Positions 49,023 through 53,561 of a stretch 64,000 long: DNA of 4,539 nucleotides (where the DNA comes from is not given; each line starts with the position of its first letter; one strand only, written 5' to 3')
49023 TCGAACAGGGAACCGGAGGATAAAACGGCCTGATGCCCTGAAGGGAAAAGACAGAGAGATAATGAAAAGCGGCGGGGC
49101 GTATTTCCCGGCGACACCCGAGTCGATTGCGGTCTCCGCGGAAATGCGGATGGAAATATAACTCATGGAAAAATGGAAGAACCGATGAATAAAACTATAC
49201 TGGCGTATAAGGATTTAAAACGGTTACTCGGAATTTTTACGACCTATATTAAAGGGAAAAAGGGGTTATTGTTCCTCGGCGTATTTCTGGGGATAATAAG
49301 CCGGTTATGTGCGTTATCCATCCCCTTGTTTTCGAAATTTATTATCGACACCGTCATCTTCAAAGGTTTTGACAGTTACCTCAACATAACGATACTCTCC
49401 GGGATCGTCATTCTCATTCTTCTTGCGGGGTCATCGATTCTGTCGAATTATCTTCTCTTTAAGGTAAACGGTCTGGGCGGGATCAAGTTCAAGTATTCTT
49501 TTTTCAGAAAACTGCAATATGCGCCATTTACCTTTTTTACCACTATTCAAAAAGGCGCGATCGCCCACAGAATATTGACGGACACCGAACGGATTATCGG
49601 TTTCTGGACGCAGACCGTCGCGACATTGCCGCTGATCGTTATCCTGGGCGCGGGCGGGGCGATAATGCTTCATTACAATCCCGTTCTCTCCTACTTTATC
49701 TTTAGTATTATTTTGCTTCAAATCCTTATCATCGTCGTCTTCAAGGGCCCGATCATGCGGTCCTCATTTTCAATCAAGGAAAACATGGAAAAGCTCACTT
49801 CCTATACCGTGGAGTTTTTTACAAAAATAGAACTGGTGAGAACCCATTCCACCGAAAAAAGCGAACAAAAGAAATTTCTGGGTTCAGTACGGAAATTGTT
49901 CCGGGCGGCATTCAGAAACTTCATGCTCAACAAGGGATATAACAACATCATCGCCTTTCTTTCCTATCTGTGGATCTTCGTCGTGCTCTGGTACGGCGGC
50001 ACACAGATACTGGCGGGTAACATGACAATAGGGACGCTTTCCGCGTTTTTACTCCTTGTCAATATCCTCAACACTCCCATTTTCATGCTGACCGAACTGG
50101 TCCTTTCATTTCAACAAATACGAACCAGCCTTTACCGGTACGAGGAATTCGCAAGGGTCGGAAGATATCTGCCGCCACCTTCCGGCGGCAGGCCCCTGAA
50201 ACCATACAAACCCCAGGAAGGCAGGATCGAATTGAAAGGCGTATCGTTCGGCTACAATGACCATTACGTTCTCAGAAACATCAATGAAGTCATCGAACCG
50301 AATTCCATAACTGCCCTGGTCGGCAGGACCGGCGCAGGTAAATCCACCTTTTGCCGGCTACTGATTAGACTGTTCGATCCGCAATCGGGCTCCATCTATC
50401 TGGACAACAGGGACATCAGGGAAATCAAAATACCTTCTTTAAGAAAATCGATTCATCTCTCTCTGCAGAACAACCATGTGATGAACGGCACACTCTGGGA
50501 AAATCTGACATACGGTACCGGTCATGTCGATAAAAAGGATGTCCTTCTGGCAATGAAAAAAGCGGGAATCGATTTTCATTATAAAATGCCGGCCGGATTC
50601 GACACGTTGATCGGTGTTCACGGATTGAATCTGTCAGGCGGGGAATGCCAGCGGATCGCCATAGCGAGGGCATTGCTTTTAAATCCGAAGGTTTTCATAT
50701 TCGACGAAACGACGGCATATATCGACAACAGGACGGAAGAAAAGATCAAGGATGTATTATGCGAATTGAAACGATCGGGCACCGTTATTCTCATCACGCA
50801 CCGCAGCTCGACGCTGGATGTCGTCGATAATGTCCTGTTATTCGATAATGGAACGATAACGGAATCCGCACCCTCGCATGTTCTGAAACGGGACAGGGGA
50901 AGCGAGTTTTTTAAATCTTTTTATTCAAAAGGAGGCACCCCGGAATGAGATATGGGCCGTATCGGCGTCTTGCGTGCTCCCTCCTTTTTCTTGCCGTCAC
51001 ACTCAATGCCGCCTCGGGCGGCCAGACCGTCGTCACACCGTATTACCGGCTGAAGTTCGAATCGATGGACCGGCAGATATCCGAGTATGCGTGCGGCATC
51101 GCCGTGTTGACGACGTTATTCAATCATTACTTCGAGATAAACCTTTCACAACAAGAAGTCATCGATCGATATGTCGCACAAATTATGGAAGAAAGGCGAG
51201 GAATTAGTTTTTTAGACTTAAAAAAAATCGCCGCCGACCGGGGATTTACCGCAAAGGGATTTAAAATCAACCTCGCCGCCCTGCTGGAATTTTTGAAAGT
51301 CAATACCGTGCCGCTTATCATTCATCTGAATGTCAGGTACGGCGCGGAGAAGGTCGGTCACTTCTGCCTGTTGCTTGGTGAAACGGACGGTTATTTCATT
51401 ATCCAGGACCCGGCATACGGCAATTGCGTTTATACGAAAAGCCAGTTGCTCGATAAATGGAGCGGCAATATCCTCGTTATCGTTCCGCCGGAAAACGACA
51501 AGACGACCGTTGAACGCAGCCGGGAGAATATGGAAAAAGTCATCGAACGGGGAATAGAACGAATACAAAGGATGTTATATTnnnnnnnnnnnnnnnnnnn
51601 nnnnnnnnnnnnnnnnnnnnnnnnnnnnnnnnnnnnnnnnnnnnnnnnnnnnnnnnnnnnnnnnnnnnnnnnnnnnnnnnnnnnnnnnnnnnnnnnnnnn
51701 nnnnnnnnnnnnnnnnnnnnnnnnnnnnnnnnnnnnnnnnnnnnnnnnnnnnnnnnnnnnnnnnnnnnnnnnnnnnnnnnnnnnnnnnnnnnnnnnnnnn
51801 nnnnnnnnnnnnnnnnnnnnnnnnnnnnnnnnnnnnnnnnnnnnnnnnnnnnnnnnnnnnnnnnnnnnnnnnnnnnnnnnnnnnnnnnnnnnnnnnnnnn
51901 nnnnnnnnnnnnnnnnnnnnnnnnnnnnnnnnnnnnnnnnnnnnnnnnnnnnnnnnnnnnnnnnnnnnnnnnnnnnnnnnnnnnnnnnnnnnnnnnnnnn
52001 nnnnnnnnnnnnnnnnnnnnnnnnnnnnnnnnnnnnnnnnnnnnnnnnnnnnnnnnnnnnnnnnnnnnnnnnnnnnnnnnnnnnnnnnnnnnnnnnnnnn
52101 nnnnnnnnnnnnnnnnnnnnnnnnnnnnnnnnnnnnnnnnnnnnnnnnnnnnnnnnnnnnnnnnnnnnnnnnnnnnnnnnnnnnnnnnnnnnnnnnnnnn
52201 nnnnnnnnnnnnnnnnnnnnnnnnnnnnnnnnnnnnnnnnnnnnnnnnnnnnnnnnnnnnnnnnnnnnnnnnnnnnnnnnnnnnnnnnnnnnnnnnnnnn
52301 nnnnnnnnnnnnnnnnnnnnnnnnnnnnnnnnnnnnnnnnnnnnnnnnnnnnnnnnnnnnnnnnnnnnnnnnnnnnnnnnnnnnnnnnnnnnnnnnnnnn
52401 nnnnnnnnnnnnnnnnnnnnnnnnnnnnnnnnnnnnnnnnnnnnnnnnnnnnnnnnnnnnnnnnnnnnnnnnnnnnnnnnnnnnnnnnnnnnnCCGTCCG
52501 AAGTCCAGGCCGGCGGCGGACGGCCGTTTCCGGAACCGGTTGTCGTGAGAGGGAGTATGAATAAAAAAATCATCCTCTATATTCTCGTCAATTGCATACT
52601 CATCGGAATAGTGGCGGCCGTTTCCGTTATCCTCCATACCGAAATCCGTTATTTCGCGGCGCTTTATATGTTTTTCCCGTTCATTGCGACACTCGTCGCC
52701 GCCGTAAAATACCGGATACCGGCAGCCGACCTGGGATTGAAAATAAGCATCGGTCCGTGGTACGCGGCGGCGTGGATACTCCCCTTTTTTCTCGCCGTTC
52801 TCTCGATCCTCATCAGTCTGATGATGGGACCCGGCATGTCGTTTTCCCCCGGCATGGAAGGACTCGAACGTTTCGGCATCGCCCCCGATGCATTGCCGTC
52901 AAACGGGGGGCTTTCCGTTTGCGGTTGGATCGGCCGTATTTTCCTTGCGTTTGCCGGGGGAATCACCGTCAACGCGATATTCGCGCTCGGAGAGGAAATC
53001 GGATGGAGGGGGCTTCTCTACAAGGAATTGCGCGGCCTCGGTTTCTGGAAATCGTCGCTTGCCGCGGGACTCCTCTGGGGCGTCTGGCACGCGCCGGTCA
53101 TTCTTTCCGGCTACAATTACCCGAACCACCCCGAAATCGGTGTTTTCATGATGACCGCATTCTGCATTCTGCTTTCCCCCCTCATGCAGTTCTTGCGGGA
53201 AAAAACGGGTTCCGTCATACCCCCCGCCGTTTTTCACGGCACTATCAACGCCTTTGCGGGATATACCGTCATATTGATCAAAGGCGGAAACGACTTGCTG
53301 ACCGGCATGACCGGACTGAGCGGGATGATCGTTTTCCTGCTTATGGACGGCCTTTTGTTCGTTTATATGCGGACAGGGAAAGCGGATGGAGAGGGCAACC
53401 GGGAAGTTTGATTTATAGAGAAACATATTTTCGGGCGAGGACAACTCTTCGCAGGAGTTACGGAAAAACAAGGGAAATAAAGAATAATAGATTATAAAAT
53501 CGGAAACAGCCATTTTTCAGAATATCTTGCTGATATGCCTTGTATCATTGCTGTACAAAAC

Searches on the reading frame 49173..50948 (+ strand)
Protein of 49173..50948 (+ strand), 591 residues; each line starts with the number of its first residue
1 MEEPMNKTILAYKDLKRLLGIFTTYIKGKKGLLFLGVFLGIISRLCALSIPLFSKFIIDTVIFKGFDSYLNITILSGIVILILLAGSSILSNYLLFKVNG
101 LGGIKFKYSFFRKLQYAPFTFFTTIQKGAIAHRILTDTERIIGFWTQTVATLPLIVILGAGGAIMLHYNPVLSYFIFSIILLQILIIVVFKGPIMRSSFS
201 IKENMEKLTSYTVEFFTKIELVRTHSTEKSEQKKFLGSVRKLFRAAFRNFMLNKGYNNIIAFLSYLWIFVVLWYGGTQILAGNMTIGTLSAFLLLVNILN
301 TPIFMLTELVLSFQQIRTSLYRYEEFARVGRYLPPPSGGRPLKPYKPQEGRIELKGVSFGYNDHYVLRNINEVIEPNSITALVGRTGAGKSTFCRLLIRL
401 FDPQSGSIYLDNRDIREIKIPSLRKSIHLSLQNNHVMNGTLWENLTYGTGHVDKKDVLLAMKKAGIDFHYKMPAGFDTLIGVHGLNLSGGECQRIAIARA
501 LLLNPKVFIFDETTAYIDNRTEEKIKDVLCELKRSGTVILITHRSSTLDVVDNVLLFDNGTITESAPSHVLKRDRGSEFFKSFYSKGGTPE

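Call 3: search_protein_families(library=pfam, proteins=[window:49173-50948:+], max_evalue=1)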
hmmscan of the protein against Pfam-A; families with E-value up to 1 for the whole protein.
window:49173-50948:+ (591 aa): 17 families
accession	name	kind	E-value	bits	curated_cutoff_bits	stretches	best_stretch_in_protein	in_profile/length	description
PF00664.28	ABC_membrane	-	7.9e-33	114.7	28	1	33-302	1-273/274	ABC transporter transmembrane region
PF00005.33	ABC_tran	-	1.4e-28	100.6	25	1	367-515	1-137/137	ABC transporter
PF02463.25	SMC_N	-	2.3e-06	27.6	40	1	451-554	117-208/220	RecF/RecN/SMC N terminal domain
PF13401.12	AAA_22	-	0.0011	19.7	27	1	377-412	5-33/130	AAA domain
PF13304.12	AAA_21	-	0.0013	19.3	27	1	379-415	1-37/304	AAA domain, putative AbiEii toxin, Type IV TA system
PF13175.12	AAA_15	-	0.005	16.9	32.1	1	377-436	24-91/374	AAA ATPase domain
PF06414.18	Zeta_toxin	-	0.0074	16.2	22.3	1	381-418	20-57/199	Zeta toxin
PF03193.22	RsgA_GTPase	-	0.011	16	30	1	357-398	87-127/174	RsgA GTPase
PF13555.12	AAA_29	-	0.015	15.4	27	1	374-404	19-49/61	P-loop containing region of AAA domain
PF01935.23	DUF87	-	0.042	14.4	23.2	1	380-399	26-45/220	Helicase HerA, central domain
PF02367.23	TsaE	-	0.042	14.2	26.6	1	368-401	12-45/128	Threonylcarbamoyl adenosine biosynthesis protein TsaE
PF12846.13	AAA_10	-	0.045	13.2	27.5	0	376-399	20-43/362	AAA-like domain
PF20720.3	nSTAND3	-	0.071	13.3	27.2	1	366-404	6-44/155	Novel STAND NTPase 3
PF01926.29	MMR_HSR1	-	0.1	13.2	21.9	1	381-419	3-40/113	50S ribosome-binding GTPase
PF05272.17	VapE-like_dom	-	0.17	11.8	25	0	377-399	51-73/217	Virulence-associated protein E-like domain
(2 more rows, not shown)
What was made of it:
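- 49173..50948 (+): ABC exporter with fused permease and ATPase, 591 aa, without its own C39 domain. Pfam ABC_membrane and ABC_tran (call 3).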

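Call 4: search_protein_families(library=ncbifam, proteins=[window:49173-50948:+], max_evalue=1)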
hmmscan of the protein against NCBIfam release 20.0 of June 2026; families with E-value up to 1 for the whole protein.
window:49173-50948:+ (591 aa): 195 families (the best 25 are shown)
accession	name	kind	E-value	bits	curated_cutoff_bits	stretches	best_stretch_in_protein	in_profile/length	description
TIGR01846.1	type_I_sec_HlyB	subfamily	3.6e-85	286.7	725.55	1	30-576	138-683/694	type I secretion system permease/ATPase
TIGR02204.1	MsbA_rel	hypoth_equivalog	7e-85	285.8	780.4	1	19-567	6-557/576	ABC transporter, permease/ATP-binding protein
TIGR03796.1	NHLM_micro_ABC1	equivalog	3.2e-82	276.8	853.3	1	19-574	142-701/710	NHLP family bacteriocin export ABC transporter peptidase/permease/ATPase subunit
NF045513.1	HepA_fam_ABC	equivalog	8.7e-77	258.9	725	1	90-576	114-600/610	heterocyst formation ABC transporter subunit HepA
TIGR02203.1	MsbA_lipidA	equivalog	3.1e-76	257.1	602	1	33-571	16-555/572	lipid A export permease/ATP-binding protein MsbA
TIGR03375.1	type_I_sec_LssB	subfamily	2.6e-75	254.1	693.1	1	164-568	281-685/696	type I secretion system permease/ATPase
TIGR00958.1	3a01208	subfamily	2.6e-75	254.1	874.6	1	15-572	149-701/711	antigen peptide transporter 2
NF052233.1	CphA_assoc_ABC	equivalog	8.9e-73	245.8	880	1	25-577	178-735/766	cyanophycin metabolism-associated ABC transporter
TIGR01193.1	bacteriocin_ABC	subfamily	3.1e-70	237.5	523.85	1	13-581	138-703/708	peptide cleavage/export ABC transporter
NF008381.0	PRK11176.1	equivalog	7.3e-69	232.6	867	1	9-572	7-566/582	lipid A ABC transporter ATP-binding protein/permease MsbA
TIGR03797.1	NHLM_micro_ABC2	equivalog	6.6e-68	229.8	709.4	1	20-576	125-676/686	NHLP bacteriocin export ABC transporter permease/ATPase subunit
NF010178.0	PRK13657.1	equivalog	1.2e-64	218.8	733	1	109-573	94-558/588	glucan ABC transporter ATP-binding protein/ permease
NF008364.0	PRK11160.1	equivalog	2.5e-55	188.2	630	1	109-575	98-565/575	heme ABC transporter ATP-binding protein/permease CydC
NF008056.1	PRK10790.1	equivalog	9.6e-54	182.9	746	1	6-577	2-567/584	SmdB family multidrug efflux ABC transporter permease/ATP-binding protein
NF045998.1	cleave_ABC_plasm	equivalog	2.2e-53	181.5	500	1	29-546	151-662/673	Mbov_0121 family peptidase domain-containing ABC transporter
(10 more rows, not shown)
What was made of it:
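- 49173..50948 (+): NCBIfam HlyB/NHLP-type matches are below cut-off (call 4).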

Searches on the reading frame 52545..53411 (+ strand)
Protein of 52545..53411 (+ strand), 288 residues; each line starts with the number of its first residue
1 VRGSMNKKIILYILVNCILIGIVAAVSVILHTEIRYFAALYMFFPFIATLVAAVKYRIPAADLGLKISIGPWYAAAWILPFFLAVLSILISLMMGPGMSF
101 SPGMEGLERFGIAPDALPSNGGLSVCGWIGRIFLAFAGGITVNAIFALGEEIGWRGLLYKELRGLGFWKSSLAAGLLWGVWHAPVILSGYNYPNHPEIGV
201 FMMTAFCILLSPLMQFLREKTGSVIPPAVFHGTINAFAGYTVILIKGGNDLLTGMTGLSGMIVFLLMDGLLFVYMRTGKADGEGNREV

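Call 3: search_protein_families(library=pfam, proteins=[window:52545-53411:+], max_evalue=1)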
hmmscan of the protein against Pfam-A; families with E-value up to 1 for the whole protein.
window:52545-53411:+ (288 aa): 2 families
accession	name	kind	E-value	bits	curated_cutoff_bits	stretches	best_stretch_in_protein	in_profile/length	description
PF02517.21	Rce1-like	-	4.8e-15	56.1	22.4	1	139-237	8-93/93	Type II CAAX prenyl endopeptidase Rce1-like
PF17555.7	TssN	-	0.42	10.4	30.3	1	5-49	29-70/274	Type VI secretion system, TssN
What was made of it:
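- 52545..53411 (+): CPBP (Rce1-like) intramembrane protease family protein, 288 aa. A role in immunity or processing is likely. Pfam Rce1-like 56.1 bits (call 3).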

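Call 4: search_protein_families(library=ncbifam, proteins=[window:52545-53411:+], max_evalue=1)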
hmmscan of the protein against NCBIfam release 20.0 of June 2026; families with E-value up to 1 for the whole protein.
window:52545-53411:+ (288 aa): 6 families
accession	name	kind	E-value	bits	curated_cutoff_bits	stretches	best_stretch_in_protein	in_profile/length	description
NF041656.1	CPBP_MmRce1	equivalog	1.5e-05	24.7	425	1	146-226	136-221/271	MmRce1 family CPBP family CAAX prenyl protease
NF040914.1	Mrt_core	domain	0.0016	18.4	100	1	145-239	10-102/108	myxosortase family intramembrane protease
NF047635.1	CPBP_Sphingo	equivalog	0.0086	15.5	225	1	174-237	176-233/237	CPBP family intramembrane glutamic endopeptidase, BDIM_20840 family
NF041647.1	ABC_perm_CPBP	equivalog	0.013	14.3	435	1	147-238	554-630/636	ABC transporter permease subunit/CPBP intramembrane protease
NF040589.1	CPBP_Synerg_MrtS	equivalog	0.12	12.6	130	1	146-238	83-163/170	Synerg-CTERM system glutamic-type intramembrane protease MrtS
NF040674.1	CPBP_fam_MrtP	equivalog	0.94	8.9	250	1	216-238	324-346/354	myxosortase MrtP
